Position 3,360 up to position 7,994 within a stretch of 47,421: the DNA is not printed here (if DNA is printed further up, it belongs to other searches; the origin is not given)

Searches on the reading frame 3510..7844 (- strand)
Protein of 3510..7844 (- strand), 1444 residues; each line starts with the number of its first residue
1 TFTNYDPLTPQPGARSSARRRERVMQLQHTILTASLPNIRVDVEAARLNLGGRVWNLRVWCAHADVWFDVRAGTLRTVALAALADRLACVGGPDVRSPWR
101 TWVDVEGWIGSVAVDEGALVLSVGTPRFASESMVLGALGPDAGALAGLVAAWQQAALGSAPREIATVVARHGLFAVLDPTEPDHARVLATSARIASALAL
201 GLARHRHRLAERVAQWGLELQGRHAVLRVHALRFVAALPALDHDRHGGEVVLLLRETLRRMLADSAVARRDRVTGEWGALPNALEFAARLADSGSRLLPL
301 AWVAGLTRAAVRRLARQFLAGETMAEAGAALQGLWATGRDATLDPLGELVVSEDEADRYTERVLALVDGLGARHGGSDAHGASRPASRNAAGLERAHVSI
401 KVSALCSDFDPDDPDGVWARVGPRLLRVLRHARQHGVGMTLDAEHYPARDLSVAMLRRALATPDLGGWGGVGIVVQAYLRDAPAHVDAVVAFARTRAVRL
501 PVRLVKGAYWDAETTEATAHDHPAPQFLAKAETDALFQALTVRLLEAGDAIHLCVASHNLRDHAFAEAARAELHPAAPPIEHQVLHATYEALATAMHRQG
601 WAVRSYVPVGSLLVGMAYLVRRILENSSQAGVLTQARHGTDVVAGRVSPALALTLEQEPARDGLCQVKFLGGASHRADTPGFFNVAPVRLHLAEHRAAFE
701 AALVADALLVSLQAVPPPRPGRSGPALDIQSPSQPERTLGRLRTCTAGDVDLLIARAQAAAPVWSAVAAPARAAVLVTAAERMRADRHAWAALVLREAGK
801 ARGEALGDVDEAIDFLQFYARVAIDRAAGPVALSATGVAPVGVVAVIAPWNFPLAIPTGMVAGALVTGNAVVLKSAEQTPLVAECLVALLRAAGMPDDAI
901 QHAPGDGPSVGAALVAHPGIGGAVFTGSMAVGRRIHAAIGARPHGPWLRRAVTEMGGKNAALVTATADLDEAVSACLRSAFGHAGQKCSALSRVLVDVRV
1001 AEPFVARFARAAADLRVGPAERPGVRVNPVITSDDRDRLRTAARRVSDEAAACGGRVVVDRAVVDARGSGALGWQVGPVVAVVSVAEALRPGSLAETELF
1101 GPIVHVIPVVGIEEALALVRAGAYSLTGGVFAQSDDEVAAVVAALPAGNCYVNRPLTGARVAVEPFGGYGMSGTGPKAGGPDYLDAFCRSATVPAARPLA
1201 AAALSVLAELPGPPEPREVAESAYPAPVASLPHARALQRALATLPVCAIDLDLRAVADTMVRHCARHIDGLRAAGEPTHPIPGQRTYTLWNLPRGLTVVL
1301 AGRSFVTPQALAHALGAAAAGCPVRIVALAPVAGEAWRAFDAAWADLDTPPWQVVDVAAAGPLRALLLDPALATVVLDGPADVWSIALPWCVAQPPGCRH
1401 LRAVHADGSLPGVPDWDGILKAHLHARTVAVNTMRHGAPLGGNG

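Call 42: search_protein_families(library=pfam, proteins=[window:3510-7844:-], max_evalue=0.01)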
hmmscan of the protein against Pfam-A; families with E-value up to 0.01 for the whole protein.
window:3510-7844:- (1444 aa): 3 families
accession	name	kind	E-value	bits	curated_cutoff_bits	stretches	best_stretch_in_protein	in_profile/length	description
PF00171.27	Aldedh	-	1.2e-109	367.4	23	1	727-1193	9-461/461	Aldehyde dehydrogenase family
PF01619.24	Pro_dh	-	3.9e-66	223.9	27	1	332-633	6-276/278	Proline dehydrogenase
PF18083.6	PutA_N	-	0.004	17.6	25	0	204-318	17-113/113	Proline utilization A N-terminal domain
